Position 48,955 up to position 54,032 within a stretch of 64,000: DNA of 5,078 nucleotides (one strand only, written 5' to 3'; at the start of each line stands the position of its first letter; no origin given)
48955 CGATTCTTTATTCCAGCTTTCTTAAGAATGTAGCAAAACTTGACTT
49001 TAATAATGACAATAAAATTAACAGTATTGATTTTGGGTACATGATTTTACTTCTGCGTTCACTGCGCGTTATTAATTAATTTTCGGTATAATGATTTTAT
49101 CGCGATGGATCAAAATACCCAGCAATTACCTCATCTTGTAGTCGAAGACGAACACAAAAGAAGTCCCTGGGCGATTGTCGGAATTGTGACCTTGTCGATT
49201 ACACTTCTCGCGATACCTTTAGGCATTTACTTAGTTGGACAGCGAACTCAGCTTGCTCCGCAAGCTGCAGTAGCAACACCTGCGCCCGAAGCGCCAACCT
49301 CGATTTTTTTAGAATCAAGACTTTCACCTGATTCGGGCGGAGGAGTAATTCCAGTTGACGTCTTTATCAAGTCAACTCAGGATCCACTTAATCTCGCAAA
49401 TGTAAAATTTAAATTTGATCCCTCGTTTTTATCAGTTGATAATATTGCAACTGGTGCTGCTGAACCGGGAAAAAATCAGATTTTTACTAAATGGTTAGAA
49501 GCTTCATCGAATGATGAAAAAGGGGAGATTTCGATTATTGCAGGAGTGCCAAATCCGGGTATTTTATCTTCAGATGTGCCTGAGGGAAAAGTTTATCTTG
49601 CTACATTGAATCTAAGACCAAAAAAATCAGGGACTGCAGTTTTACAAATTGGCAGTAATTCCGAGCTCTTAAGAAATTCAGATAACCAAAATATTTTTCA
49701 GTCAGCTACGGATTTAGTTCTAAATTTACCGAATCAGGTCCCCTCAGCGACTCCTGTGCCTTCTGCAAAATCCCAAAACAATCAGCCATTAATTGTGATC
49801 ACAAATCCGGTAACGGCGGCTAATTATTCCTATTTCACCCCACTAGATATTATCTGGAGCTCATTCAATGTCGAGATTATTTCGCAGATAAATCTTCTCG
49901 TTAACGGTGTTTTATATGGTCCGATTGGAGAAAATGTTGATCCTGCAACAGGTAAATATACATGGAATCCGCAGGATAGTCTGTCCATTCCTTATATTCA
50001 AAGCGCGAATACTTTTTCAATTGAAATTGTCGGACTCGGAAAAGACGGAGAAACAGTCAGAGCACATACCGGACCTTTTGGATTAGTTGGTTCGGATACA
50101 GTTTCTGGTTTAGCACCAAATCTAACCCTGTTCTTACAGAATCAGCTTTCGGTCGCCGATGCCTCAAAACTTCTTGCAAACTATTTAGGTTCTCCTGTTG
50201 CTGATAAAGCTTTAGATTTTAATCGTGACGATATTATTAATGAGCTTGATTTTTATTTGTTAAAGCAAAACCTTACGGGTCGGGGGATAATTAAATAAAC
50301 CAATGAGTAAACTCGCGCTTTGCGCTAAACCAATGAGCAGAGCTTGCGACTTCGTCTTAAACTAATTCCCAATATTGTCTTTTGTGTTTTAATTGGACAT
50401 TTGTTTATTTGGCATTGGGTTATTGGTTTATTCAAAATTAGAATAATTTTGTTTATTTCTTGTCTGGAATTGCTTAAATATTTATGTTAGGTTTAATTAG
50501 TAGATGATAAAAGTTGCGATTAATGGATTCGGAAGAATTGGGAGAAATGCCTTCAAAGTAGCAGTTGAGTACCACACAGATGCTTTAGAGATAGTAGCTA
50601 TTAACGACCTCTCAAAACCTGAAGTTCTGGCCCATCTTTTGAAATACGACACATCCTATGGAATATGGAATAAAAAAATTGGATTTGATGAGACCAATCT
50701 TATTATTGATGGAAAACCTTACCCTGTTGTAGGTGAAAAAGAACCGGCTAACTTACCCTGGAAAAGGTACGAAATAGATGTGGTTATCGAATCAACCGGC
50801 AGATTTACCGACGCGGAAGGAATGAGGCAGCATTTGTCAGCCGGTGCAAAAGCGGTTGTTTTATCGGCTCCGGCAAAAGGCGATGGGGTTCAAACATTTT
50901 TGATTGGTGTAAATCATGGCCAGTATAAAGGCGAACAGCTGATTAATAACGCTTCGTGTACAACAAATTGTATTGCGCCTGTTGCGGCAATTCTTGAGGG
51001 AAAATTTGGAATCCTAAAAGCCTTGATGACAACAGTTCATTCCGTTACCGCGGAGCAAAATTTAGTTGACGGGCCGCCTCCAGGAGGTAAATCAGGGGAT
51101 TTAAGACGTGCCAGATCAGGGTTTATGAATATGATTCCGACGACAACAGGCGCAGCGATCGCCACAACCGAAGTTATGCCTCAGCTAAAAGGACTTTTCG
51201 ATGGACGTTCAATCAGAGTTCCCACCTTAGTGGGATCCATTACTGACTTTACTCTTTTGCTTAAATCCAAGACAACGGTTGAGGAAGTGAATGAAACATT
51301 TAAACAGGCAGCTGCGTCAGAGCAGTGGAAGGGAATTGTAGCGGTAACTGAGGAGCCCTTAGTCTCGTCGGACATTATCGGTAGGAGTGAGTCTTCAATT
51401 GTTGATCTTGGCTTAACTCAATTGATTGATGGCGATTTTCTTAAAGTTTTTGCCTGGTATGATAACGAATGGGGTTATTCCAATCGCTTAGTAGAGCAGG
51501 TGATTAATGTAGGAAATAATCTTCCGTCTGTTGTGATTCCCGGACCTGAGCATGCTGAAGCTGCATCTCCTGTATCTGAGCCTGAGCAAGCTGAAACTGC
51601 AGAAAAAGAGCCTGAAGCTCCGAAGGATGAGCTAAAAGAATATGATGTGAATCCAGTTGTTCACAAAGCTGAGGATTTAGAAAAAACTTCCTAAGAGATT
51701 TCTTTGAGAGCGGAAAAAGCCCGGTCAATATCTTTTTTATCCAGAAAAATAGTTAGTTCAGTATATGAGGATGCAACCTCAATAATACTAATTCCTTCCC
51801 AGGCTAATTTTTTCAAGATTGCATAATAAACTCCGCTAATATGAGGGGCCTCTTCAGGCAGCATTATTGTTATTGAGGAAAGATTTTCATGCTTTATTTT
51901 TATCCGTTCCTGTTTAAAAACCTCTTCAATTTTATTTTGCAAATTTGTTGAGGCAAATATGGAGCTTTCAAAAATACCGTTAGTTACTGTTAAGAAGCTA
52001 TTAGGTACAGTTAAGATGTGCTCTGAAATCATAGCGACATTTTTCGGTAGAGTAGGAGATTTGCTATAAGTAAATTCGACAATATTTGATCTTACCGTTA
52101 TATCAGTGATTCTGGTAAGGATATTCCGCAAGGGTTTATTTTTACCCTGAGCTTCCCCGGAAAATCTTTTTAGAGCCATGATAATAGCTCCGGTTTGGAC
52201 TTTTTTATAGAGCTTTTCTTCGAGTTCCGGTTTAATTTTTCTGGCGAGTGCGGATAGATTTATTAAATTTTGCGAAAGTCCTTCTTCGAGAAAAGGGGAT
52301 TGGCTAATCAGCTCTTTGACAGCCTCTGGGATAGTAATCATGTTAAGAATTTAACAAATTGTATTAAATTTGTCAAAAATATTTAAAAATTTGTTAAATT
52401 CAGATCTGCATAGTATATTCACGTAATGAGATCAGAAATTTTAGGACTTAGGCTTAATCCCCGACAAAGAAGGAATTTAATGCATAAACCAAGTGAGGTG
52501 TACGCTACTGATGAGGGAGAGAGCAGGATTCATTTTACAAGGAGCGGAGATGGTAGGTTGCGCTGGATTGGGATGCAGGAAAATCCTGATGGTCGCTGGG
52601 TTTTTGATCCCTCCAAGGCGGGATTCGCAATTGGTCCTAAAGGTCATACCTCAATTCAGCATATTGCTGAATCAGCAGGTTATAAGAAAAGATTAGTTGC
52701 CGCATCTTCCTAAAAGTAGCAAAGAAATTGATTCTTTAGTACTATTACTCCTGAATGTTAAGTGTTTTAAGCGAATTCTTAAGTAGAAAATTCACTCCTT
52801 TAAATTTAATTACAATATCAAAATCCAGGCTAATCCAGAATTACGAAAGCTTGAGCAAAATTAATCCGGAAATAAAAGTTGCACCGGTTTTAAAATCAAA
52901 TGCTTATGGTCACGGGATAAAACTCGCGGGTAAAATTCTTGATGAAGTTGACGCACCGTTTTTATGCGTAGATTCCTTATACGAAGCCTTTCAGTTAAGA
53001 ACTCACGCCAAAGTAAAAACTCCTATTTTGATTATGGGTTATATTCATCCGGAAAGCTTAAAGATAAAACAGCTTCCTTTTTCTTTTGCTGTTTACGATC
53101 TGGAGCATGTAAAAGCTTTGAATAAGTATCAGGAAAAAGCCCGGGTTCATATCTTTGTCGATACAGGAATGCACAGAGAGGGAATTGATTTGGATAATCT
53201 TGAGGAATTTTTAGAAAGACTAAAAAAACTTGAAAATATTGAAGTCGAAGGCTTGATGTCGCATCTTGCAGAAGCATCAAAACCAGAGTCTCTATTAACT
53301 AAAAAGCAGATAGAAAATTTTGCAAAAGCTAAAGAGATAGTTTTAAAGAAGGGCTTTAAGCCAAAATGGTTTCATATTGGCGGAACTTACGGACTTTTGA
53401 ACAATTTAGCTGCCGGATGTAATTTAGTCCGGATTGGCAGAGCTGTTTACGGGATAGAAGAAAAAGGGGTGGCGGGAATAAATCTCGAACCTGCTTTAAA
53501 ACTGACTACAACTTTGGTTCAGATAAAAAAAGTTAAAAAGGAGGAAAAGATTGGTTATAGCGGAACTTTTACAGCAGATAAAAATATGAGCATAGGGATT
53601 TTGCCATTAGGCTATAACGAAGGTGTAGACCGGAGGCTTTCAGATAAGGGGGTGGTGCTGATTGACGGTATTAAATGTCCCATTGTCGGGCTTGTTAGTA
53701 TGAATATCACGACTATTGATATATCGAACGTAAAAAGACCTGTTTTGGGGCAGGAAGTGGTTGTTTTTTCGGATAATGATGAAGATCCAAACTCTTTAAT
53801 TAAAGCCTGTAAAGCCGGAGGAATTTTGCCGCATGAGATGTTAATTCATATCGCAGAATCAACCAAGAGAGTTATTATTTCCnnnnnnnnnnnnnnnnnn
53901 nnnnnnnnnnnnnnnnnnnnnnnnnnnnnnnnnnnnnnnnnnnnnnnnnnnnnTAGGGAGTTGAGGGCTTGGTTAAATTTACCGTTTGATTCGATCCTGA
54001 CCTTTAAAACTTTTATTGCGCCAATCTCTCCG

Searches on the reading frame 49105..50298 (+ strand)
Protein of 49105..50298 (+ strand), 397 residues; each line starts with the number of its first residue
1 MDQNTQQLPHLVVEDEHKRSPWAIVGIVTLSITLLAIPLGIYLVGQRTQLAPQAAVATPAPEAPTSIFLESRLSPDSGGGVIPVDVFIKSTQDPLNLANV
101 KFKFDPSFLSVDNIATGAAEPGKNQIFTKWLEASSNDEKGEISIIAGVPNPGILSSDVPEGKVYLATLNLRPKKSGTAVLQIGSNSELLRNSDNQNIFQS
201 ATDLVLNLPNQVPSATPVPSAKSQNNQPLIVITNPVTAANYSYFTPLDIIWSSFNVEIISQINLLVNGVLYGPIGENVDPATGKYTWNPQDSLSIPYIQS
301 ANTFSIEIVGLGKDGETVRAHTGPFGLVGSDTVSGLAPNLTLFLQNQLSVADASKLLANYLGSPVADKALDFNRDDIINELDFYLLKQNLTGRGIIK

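Call 3: search_protein_families(library=pfam, proteins=[window:49105-50298:+], max_evalue=1)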
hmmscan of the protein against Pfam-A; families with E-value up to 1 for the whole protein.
window:49105-50298:+ (397 aa): 2 families
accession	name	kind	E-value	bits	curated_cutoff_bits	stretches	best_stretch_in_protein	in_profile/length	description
PF00404.24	Dockerin_1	-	0.0015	19.2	22.9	1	356-390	17-56/57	Dockerin type I domain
PF12942.12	Archaeal_AmoA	-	0.13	12.4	25.6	1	236-272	10-44/183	Archaeal ammonia monooxygenase subunit A (AmoA)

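Call 4: search_protein_families(library=ncbifam, proteins=[window:49105-50298:+], max_evalue=1)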
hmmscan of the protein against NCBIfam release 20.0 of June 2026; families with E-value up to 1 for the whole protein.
window:49105-50298:+ (397 aa): 0 families

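Call 68: list_cluster_members(proteins=[P0004, P0005, window:46845-49076:+, window:49105-50295:+, window:50504-51691:+, window:45787-46779:+])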
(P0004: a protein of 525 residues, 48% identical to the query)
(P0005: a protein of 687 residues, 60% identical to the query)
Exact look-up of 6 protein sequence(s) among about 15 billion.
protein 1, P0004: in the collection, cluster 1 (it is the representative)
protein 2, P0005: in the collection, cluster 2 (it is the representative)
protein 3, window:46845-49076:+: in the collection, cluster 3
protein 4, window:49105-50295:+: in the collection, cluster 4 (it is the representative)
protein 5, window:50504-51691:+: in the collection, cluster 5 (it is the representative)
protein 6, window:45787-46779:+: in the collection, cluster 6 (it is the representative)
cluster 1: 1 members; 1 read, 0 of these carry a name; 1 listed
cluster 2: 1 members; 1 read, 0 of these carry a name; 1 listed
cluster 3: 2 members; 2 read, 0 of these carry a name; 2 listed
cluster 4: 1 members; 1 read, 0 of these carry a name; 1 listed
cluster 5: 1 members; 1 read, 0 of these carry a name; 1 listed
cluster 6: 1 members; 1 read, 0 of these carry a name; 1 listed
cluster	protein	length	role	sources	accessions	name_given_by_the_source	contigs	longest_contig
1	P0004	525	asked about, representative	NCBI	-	-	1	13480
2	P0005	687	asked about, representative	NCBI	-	-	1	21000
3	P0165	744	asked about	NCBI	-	-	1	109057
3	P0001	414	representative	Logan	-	-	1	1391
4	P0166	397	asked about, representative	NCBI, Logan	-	-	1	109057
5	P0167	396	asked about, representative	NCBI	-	-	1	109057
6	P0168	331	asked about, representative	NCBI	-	-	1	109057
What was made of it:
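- Tried and rejected: Cluster look-ups gave no names (call 68).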

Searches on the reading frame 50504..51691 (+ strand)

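Call 71: search_protein_families(library=pfam, proteins=[window:50504-51691:+], max_evalue=0.00001)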
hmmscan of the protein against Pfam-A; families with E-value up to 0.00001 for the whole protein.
window:50504-51691:+ (396 aa): 2 families
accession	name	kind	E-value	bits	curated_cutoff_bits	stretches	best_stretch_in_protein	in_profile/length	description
PF02800.25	Gp_dh_C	-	9.5e-51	171.9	24.4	1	157-319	1-158/158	Glyceraldehyde 3-phosphate dehydrogenase, C-terminal domain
PF00044.30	Gp_dh_N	-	1.4e-34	118.8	31.7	1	2-103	1-100/101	Glyceraldehyde 3-phosphate dehydrogenase, NAD binding domain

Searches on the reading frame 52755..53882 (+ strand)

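Call 71: search_protein_families(library=pfam, proteins=[window:52755-53882:+], max_evalue=0.00001)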
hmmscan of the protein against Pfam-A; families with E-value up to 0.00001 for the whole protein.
window:52755-53882:+ (376 aa): 2 families
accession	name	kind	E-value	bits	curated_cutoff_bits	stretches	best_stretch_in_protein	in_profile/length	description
PF01168.26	Ala_racemase_N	-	2.9e-47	161.6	24.1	1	21-235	1-219/220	Alanine racemase, N-terminal domain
PF00842.27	Ala_racemase_C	-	2.3e-30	105.2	25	1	248-373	2-126/127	Alanine racemase, C-terminal domain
